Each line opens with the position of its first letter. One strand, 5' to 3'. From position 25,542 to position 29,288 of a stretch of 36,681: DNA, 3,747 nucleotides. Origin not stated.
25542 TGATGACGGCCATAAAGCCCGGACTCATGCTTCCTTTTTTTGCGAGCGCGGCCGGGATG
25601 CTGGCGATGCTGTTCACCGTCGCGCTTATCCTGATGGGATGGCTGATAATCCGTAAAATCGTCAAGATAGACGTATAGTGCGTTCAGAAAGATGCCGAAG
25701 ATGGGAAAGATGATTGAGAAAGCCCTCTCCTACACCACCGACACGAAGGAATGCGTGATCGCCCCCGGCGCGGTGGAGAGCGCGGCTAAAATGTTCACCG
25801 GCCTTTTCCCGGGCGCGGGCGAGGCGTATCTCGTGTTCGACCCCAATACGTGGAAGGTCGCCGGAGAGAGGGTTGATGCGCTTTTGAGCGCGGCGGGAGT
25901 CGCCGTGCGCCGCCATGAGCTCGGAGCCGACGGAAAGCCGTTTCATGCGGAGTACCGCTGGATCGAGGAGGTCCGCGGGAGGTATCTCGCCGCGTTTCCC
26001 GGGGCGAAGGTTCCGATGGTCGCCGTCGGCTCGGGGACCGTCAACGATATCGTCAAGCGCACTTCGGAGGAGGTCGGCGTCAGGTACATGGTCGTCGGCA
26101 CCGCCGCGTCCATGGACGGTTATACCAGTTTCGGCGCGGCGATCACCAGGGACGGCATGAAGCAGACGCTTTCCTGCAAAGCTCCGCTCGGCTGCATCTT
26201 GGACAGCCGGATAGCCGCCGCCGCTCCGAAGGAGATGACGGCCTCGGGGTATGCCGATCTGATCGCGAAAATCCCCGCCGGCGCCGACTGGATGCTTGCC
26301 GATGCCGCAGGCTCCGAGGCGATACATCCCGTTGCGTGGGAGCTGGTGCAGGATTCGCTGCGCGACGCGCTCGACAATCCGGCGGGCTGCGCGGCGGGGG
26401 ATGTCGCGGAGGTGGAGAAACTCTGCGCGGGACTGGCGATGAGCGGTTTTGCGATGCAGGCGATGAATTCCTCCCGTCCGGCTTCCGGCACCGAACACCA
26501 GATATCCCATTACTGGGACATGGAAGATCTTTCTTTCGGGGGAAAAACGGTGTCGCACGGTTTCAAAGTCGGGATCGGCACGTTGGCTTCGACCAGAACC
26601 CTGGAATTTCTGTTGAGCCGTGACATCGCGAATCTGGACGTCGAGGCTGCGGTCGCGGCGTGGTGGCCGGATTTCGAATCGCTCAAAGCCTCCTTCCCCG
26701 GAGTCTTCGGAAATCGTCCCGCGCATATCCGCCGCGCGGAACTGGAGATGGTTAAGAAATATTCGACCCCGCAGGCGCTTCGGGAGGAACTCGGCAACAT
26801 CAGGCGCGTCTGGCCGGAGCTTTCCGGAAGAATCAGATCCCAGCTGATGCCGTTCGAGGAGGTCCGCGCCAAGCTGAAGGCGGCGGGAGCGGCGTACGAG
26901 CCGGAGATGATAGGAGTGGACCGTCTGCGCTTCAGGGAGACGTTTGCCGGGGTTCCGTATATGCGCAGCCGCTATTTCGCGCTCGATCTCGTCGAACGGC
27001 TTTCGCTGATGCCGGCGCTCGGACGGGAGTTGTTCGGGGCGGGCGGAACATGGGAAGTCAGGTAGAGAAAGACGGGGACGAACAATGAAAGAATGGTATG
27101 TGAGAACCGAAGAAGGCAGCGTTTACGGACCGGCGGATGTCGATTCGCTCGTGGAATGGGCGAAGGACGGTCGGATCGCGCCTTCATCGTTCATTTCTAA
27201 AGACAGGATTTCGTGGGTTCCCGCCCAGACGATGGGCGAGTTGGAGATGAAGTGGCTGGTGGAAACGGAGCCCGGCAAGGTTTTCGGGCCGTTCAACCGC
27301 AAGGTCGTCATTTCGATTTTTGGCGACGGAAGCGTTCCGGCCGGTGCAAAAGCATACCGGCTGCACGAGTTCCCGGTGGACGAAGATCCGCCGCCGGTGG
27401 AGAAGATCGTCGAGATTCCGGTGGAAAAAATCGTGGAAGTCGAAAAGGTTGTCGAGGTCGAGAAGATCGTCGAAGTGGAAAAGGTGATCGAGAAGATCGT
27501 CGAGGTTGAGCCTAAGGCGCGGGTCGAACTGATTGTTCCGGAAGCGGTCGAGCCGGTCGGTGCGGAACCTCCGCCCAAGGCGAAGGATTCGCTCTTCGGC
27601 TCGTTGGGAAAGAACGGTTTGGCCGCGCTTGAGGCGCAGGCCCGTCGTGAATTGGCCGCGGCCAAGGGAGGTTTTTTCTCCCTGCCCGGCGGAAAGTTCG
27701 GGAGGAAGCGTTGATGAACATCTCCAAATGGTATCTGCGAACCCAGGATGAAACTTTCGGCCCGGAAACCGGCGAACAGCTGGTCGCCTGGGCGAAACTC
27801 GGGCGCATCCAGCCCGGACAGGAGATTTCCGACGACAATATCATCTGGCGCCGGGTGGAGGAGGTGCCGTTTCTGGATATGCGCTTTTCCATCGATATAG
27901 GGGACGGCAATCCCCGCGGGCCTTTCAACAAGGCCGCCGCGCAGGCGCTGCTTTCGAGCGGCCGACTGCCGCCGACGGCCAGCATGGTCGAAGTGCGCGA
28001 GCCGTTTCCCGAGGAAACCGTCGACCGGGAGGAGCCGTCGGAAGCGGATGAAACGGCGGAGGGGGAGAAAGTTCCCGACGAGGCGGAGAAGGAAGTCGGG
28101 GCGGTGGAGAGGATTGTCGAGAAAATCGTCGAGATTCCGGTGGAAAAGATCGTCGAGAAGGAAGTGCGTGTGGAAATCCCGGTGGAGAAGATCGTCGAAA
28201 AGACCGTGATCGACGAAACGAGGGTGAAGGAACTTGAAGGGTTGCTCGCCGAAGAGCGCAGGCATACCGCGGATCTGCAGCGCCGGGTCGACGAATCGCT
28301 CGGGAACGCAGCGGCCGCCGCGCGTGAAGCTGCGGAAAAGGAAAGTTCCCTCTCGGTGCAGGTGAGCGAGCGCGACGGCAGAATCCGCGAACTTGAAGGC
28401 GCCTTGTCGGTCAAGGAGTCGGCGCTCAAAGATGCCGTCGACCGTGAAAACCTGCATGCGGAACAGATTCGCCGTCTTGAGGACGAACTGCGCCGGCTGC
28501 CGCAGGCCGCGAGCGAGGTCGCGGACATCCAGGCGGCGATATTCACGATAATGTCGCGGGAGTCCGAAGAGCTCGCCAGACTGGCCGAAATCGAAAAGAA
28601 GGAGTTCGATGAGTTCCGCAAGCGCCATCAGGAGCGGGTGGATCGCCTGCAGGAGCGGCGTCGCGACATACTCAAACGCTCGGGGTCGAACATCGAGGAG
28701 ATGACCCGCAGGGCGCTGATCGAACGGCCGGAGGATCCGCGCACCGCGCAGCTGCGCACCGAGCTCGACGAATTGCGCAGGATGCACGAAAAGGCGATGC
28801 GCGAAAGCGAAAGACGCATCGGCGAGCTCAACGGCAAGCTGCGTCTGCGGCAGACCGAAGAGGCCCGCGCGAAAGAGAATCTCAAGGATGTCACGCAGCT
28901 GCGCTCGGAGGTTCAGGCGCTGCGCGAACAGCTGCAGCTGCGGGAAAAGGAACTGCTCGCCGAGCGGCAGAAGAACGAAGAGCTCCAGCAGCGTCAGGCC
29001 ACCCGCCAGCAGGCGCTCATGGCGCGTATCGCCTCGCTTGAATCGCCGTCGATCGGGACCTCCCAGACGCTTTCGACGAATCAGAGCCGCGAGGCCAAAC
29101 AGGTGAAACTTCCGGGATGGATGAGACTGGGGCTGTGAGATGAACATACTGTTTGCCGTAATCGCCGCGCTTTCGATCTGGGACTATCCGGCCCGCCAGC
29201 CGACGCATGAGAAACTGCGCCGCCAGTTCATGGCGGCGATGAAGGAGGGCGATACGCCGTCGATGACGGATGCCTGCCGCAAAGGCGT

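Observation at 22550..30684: Tad-like core lacking pilin and secretin, chained to a G1PDH-like enzyme, two GYF/EKIVE-repeat proteins and a TPR-unknown protein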

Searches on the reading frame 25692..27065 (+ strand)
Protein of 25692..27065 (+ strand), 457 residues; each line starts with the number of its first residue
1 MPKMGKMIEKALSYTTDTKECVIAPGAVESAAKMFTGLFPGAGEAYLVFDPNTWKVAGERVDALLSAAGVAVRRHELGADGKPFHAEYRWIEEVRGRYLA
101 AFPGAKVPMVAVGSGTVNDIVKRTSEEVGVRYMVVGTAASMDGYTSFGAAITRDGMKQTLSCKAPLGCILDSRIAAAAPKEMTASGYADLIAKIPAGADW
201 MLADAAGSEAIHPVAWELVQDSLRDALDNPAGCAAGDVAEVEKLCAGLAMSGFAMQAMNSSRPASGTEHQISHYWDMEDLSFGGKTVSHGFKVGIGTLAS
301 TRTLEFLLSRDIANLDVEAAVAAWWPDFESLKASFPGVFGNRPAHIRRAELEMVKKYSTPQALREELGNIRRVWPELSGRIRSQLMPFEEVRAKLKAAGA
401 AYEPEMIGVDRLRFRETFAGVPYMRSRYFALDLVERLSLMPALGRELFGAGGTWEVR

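Call 4: search_protein_families(library=pfam, proteins=[window:25692-27065:+], max_evalue=0.01)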
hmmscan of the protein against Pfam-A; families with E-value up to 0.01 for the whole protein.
window:25692-27065:+ (457 aa): 1 family
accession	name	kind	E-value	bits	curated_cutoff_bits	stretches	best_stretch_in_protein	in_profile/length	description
PF13685.12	Fe-ADH_2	-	1.5e-28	100.1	28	1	22-179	1-149/149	Iron-containing alcohol dehydrogenase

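Call 5: search_protein_families(library=ncbifam, proteins=[window:25692-27065:+], max_evalue=0.01)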
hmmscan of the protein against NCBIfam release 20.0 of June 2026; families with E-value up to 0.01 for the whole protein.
window:25692-27065:+ (457 aa): 3 families
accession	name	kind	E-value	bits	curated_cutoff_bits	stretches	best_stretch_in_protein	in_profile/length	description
NF002022.0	PRK00843.1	equivalog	2.6e-37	128.6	413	1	22-299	15-277/350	NAD(P)-dependent glycerol-1-phosphate dehydrogenase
NF006941.0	PRK09423.1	subfamily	3.5e-08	32.7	336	1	43-193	30-175/367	glycerol dehydrogenase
NF053832.1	GlycoaldRedHalo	equivalog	2.5e-05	23.6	550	1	43-205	30-181/363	glycolaldehyde reductase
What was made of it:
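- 25692..27065 (+): G1PDH-like Fe-ADH_2 dehydrogenase (457 aa): an independent metabolic gene. NF002022 G1PDH scores 128.6 bits against a cut-off of 413 (calls 4, 5).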

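Call 37: search_solved_structures(query=window:25692-27065:+, max_evalue=0.001)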
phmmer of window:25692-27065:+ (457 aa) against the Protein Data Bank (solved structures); distinct sequences matched with E-value up to 0.001: 7.
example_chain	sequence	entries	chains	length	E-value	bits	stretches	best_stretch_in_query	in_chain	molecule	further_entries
9h4x_A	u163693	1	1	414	1.4e-33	119.5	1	108-311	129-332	Glycerol-1-phosphate dehydrogenase [NAD(P)+]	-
3ce9_A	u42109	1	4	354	1.2e-16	63.7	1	103-301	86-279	Glycerol dehydrogenase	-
4rgq_A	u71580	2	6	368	2.3e-15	59.5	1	109-300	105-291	Glycerol-1-phosphate dehydrogenase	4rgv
4rfl_A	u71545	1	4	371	2.3e-15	59.5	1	109-300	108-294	Glycerol-1-phosphate dehydrogenase [NAD(P)+]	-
5fb3_A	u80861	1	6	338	1.6e-12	50.1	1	109-299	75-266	Glycerol-1-phosphate dehydrogenase [NAD(P)+]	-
1jpu_A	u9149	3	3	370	3.8e-07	32.4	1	40-193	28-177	glycerol dehydrogenase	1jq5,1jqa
13go_A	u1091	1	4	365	1.5e-05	27.1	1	109-299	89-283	Glycerol dehydrogenase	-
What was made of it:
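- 25692..27065 (+): Best PDB match is G1PDH 9h4x, E = 1.4e-33 (call 37).
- On sn-Glycerol-1-phosphate dehydrogenase (NF002022 equivalog): It is a member of the Fe-ADH_2 superfamily (call 4) and its nearest solved structure is a G1PDH (call 37).
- Closest known: Bacterial sn-glycerol-1-phosphate dehydrogenase. Different: It is about 60-100 aa longer than the solved G1PDHs (338-414 aa, call 37).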

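Call 70: find_homologous_proteins(query=window:25692-27065:+)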
Query window:25692-27065:+ (457 aa): 7599 proteins with E <= 0.001 among 8000 candidates; the best 120 are listed.
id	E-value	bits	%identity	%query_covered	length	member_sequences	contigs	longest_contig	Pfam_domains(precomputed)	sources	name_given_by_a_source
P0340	0.0e+0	1023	100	100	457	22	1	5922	PF13685.13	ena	-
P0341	0.0e+0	1017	99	100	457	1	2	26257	PF13685.13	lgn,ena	-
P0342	0.0e+0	1012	98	100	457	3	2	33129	PF13685.13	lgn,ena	-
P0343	3.3e-255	865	84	99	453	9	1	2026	PF13685.13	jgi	jgi:glycerol-1-phosphate dehydrogenase [NAD(P)+]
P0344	6.2e-253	857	84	99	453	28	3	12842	PF13685.13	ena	-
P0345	1.4e-247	840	82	98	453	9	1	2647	PF13685.13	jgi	jgi:glycerol-1-phosphate dehydrogenase [NAD(P)+]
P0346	5.0e-245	831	81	99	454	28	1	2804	PF13685.13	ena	-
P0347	5.4e-245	831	81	99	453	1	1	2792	PF13685.13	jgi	jgi:glycerol-1-phosphate dehydrogenase [NAD(P)+]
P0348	6.4e-242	821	81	99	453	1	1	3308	PF13685.13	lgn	-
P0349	2.0e-236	803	78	99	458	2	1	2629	PF13685.13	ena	-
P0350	3.2e-215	733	71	98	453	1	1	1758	PF13685.13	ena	-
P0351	1.1e-214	731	72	99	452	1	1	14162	PF13685.13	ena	-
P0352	1.0e-213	728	72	98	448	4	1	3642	PF13685.13,PF00465.26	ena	-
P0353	4.7e-213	726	73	98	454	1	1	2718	PF13685.13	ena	-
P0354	8.1e-213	725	71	99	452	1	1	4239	PF13685.13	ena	-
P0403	1.1e-199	682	68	99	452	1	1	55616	PF13685.13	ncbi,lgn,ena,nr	ncbi:MAG: sn-glycerol-1-phosphate dehydrogenase [Kiritimatiellae bacterium]|nr:sn-glycerol-1-phospha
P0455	2.1e-196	671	68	99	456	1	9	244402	PF13685.13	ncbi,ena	-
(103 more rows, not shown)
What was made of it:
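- Closest known: Bacterial sn-glycerol-1-phosphate dehydrogenase. Same: NCBI names a 68%-identical orthologue G1PDH (calls 37, 70).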

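Call 71: find_encoding_contigs(protein=P0403, flank=8000, max_places=1)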
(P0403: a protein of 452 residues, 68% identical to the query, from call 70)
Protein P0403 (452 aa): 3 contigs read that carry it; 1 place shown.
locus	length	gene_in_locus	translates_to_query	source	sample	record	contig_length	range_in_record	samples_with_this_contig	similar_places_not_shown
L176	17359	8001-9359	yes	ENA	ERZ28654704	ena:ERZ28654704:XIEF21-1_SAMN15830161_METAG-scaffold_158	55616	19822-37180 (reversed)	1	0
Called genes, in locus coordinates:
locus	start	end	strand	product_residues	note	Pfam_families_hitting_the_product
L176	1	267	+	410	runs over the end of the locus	PF00365:PFK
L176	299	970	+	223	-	-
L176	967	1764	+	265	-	PF01503:PRA-PH (faint), PF03819:MazG, PF12643:MazG-like (faint), PF03819:MazG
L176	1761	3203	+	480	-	PF02401:LYTB, PF01255:Prenyltransf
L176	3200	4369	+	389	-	PF02683:DsbD_TM, PF00085:Thioredoxin (weak), PF13899:Thioredoxin_7 (faint)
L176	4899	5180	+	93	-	PF03009:GDPD (weak)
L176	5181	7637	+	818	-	PF00070:Pyr_redox (faint), PF00890:FAD_binding_2 (faint), PF01266:DAO, PF04324:Fer2_BFD, PF07992:Pyr_redox_2, PF12831:FAD_oxidored (weak), PF13450:NAD_binding_8 (weak), PF13738:Pyr_redox_3, +5 more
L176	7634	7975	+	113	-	PF07892:DUF1667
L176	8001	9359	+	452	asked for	PF13685:Fe-ADH_2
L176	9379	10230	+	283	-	PF00702:Hydrolase (faint), PF13344:Hydrolase_6, PF13242:Hydrolase_like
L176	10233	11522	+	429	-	PF07690:MFS_1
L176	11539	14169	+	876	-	PF02518:HATPase_c, PF00072:Response_reg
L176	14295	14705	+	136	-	-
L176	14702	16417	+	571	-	PF02690:Na_Pi_cotrans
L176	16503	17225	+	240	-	PF00005:ABC_tran, PF13304:AAA_21 (weak)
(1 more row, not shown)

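Call 72: find_encoding_contigs(protein=P0455, flank=8000, max_places=1)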
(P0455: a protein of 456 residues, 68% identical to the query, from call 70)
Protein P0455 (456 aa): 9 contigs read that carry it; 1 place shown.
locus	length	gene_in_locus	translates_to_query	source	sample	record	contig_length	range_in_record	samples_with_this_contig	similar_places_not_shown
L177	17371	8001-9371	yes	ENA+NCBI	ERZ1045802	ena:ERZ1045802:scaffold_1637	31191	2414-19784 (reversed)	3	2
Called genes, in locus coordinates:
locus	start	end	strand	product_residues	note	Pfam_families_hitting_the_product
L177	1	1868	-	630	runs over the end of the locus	PF07690:MFS_1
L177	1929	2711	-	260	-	PF01734:Patatin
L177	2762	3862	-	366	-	PF01797:Y1_Tnp (weak)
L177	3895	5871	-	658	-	PF12831:FAD_oxidored, PF13450:NAD_binding_8 (weak)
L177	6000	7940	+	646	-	PF01229:Glyco_hydro_39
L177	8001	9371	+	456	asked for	PF13685:Fe-ADH_2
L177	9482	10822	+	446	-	PF07690:MFS_1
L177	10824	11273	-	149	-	PF01288:HPPK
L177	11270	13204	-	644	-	-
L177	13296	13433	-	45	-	-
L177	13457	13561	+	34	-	-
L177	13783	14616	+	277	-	-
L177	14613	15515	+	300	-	PF12679:ABC2_membrane_2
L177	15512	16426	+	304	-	PF00005:ABC_tran, PF13304:AAA_21 (faint)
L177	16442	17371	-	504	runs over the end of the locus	PF02838:Glyco_hydro_20b, PF00728:Glyco_hydro_20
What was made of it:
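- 25692..27065 (+): In relatives it sits in GDPD/GlpA-like/DUF1667/HAD/MFS or GH39/MFS contexts (calls 71, 72).
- The G1PDH-like gene sits in metabolic contexts (calls 71, 72).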

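Call 87: search_protein_families(library=padloc, proteins=[window:25692-27065:+], max_evalue=0.001)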
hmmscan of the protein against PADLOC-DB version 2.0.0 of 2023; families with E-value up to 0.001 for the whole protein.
window:25692-27065:+ (457 aa): 0 families

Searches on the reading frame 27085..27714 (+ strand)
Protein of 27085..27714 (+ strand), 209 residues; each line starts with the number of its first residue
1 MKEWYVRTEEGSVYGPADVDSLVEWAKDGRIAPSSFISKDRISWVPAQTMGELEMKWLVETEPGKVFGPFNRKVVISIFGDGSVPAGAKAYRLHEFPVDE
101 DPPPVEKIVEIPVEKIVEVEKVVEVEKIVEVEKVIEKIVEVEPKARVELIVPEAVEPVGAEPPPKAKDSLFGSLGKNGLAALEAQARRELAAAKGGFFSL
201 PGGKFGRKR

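Call 4: search_protein_families(library=pfam, proteins=[window:27085-27714:+], max_evalue=0.01)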
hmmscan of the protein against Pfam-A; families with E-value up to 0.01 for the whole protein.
window:27085-27714:+ (209 aa): 1 family
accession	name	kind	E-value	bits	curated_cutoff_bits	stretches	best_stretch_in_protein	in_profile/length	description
PF14237.11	GYF_2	-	3.7e-06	27.1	25.8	1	4-53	1-50/50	GYF domain 2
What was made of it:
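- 27085..27714 (+): GYF_2 protein 1 with EKIVE-type repeats. First gene of the separate GYF-GYF-TPR/orphan-Dus operon. PF14237, 27.1 bits (call 4).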

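Call 5: search_protein_families(library=ncbifam, proteins=[window:27085-27714:+], max_evalue=0.01)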
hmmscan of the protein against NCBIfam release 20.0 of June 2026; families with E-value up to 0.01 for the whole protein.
window:27085-27714:+ (209 aa): 0 families

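Call 87: search_protein_families(library=padloc, proteins=[window:27085-27714:+], max_evalue=0.001)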
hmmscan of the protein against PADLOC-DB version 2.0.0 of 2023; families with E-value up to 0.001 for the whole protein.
window:27085-27714:+ (209 aa): 0 families

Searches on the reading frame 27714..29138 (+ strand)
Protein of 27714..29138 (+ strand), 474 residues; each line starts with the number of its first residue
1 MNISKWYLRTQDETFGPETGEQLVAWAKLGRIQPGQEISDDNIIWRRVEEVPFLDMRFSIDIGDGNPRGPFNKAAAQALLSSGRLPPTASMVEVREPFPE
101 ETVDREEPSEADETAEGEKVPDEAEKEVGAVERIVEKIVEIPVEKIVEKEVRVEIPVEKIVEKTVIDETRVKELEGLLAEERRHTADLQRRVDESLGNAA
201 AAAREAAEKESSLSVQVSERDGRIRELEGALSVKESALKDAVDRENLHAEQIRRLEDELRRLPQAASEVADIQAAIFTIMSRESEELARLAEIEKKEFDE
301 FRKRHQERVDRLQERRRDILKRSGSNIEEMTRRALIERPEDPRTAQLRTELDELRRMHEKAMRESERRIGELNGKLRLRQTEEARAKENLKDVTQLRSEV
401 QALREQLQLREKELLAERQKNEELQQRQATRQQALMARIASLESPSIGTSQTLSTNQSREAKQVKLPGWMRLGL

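Call 4: search_protein_families(library=pfam, proteins=[window:27714-29138:+], max_evalue=0.01)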
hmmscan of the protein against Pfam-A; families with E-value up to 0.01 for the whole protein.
window:27714-29138:+ (474 aa): 1 family
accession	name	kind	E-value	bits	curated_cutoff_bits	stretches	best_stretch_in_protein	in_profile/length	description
PF14237.11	GYF_2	-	2.5e-06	27.6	25.8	0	6-38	1-33/50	GYF domain 2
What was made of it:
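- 27714..29138 (+): GYF_2 protein 2: repeats followed by a long coiled-coil region. PF14237, 27.6 bits (call 4).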

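Call 5: search_protein_families(library=ncbifam, proteins=[window:27714-29138:+], max_evalue=0.01)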
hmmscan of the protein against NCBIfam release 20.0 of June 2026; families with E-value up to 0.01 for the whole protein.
window:27714-29138:+ (474 aa): 1 family
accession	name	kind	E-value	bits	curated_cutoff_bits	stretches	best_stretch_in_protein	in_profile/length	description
NF045780.1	TrlF_fam_ATP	equivalog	0.0019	17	350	1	115-458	379-724/944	TrlF family AAA-like ATPase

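Call 87: search_protein_families(library=padloc, proteins=[window:27714-29138:+], max_evalue=0.001)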
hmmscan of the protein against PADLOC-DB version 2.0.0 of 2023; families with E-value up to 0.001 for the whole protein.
window:27714-29138:+ (474 aa): 0 families
